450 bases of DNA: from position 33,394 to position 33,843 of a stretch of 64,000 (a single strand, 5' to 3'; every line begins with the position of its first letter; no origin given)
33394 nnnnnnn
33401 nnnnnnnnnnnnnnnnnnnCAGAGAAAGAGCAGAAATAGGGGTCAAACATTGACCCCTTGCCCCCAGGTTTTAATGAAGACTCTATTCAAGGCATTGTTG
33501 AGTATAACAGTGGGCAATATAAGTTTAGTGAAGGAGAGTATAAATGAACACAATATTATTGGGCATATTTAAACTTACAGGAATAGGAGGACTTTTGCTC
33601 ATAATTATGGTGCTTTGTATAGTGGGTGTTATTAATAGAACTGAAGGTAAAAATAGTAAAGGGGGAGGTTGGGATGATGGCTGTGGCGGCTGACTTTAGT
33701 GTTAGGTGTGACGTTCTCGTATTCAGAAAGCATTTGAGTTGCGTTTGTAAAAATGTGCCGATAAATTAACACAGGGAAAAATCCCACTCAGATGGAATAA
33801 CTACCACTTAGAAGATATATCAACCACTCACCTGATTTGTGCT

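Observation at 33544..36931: Two unannotated paralogous ~50-aa single-TM peptide genes, one after the SPFH gene and one after the flotillin gene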

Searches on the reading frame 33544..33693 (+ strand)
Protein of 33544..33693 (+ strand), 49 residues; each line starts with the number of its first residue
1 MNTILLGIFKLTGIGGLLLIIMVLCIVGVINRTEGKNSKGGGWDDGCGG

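Call 6: search_protein_families(library=pfam, proteins=[window:33544-33693:+], max_evalue=0.01)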
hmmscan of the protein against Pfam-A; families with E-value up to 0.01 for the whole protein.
window:33544-33693:+ (49 aa): 0 families

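Call 7: search_protein_families(library=ncbifam, proteins=[window:33544-33693:+], max_evalue=0.01)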
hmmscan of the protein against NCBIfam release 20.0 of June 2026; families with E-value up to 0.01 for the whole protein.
window:33544-33693:+ (49 aa): 0 families

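Call 8: find_homologous_proteins(query=window:33544-33690:+, max_evalue=10)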
Query seq(49 aa) (49 aa): 1 proteins with E <= 10 among 1 candidates.
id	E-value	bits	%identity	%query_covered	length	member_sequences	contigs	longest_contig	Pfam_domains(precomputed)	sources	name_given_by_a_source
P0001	6.4e-23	96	100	100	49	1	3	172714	-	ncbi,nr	ncbi:MAG: hypothetical protein L3J70_03765 [Gammaproteobacteria bacterium]|nr:hypothetical protein [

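Call 10: find_encoding_contigs(protein=P0001, flank=6000, max_places=6)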
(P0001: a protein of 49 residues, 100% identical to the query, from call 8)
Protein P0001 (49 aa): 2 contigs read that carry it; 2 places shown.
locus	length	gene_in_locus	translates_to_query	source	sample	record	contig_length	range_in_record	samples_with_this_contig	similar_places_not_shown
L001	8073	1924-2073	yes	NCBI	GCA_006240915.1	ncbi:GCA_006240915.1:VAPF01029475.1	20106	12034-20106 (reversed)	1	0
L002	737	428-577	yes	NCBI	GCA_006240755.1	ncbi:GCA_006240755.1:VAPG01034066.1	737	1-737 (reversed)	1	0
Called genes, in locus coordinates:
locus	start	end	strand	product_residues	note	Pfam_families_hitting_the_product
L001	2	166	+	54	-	?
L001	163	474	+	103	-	PF01934:HepT-like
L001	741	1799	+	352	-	PF01145:Band_7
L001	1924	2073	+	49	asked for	-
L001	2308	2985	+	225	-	PF04012:PspA_IM30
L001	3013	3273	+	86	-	PF07290:YqiJ_OB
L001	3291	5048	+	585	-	PF01145:Band_7, PF15975:Flot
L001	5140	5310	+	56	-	-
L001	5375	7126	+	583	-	PF07694:5TM-5TMR_LYT, PF12822:ECF_trnsprt, PF13185:GAF_2, PF15714:SpoVT_C (weak), PF02518:HATPase_c (faint), PF06580:His_kinase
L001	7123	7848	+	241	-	PF00072:Response_reg, PF04397:LytTR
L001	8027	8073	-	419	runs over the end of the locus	PF00375:SDF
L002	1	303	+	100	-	?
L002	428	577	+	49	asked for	-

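Call 19: search_protein_representatives(protein=window:33544-33690:+)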
Query: 49 residues. Proteins with E-value up to 0.001 (for the whole library): 1; up to 1e-10: 1; up to 1e-30: 0. The best 1 are listed.
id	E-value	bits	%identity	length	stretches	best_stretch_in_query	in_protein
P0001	2.0e-23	96.4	100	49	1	1-49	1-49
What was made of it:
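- It is an orphan with no homologue (calls 8, 19).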

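Call 28: find_related_loci(query=window:33544-33690:+, collection=metagenome_contigs, flank=6000)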
Query seq(49 aa) (49 aa) in metagenome_contigs; peptide patterns used: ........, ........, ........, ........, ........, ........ (x = any residue, [..] = any of these).
600 stretches matched a pattern, but none encodes a relative of the query by tblastn (E <= 1e-3).
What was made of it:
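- Tried and rejected: The metagenome scan with the peptide (call 28) returned nothing.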

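Call 43: search_protein_families(library=pfam, proteins=[window:33544-33690:+], max_evalue=10)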
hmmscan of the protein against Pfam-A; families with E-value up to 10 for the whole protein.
seq(49 aa): 2 families
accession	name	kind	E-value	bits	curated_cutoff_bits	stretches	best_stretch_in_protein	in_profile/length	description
PF07019.17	EMC6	-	0.056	14.4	23.3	1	4-30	15-41/81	EMC6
PF13179.11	DUF4006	-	1.2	9.6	22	1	6-29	5-29/64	Family of unknown function (DUF4006)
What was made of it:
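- On NfeD / YqiJ family: No Pfam or NCBIfam hit for either peptide, even at E up to 10 (calls 6, 7, 43).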

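Call 44: search_protein_families(library=padloc, proteins=[window:33544-33693:+], max_evalue=0.01)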
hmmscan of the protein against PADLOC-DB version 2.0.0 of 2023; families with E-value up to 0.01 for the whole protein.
window:33544-33693:+ (49 aa): 0 families

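Call 45: search_protein_families(library=phrogs, proteins=[window:33544-33690:+], max_evalue=10)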
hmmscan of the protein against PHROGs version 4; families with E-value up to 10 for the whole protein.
seq(49 aa): 2 families
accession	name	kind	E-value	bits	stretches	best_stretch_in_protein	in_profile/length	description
phrog_10763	-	moron, auxiliary metabolic gene and host takeover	0.00029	21.6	1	4-31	7-34/67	membrane protein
phrog_2852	-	unknown function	0.27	12.2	1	7-24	23-40/45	-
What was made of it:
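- Tried and rejected: PHROGs gives only a TM-driven match to a generic 'membrane protein' (E 3e-4, call 45).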

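Call 57: find_encoding_contigs(protein=P0243, flank=8000, max_places=5)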
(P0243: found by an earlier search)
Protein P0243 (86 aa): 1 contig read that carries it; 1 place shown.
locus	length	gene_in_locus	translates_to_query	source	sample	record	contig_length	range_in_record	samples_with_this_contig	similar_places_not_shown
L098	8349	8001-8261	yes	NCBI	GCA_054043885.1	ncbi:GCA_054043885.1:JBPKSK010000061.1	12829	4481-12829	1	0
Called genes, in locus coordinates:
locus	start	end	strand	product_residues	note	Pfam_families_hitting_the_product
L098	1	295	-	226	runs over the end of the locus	PF07883:Cupin_2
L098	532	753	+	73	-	-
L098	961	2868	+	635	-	PF00082:Peptidase_S8, PF01483:P_proprotein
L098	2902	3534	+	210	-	-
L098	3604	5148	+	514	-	PF01235:Na_Ala_symp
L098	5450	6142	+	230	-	-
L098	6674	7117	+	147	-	PF09972:DUF2207 (weak)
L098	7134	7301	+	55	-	-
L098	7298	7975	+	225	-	PF04012:PspA_IM30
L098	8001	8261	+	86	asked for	PF07290:YqiJ_OB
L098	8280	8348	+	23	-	?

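Call 61: predict_structure(protein=window:33544-33690:+)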
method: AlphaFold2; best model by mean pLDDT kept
length: 49 residues; sequences in the alignment: 1
mean_pLDDT: 74.5   pTM: 0.42
mean pLDDT of the five models: 74.5, 73.7, 72.4, 71.4, 71.4
residues with pLDDT >= 90: 8; 70-90: 22; 50-70: 18; < 50: 1
segments of 3 or more residues with pLDDT < 50: none
pLDDT, mean of each block of 10 residues (from residue 1): 80 87 91 58 55
secondary structure, 60 per line:
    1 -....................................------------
elements in order: H2-37
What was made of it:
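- On NfeD / YqiJ family: The peptide tail is 19 residues and is predicted disordered (call 61).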

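Call 67: find_related_loci(query=window:33544-33690:+, collection=viral_contigs, flank=3000)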
Query seq(49 aa) (49 aa) in viral_contigs; peptide patterns used: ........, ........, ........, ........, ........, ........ (x = any residue, [..] = any of these).
220 stretches matched a pattern, but none encodes a relative of the query by tblastn (E <= 1e-3).
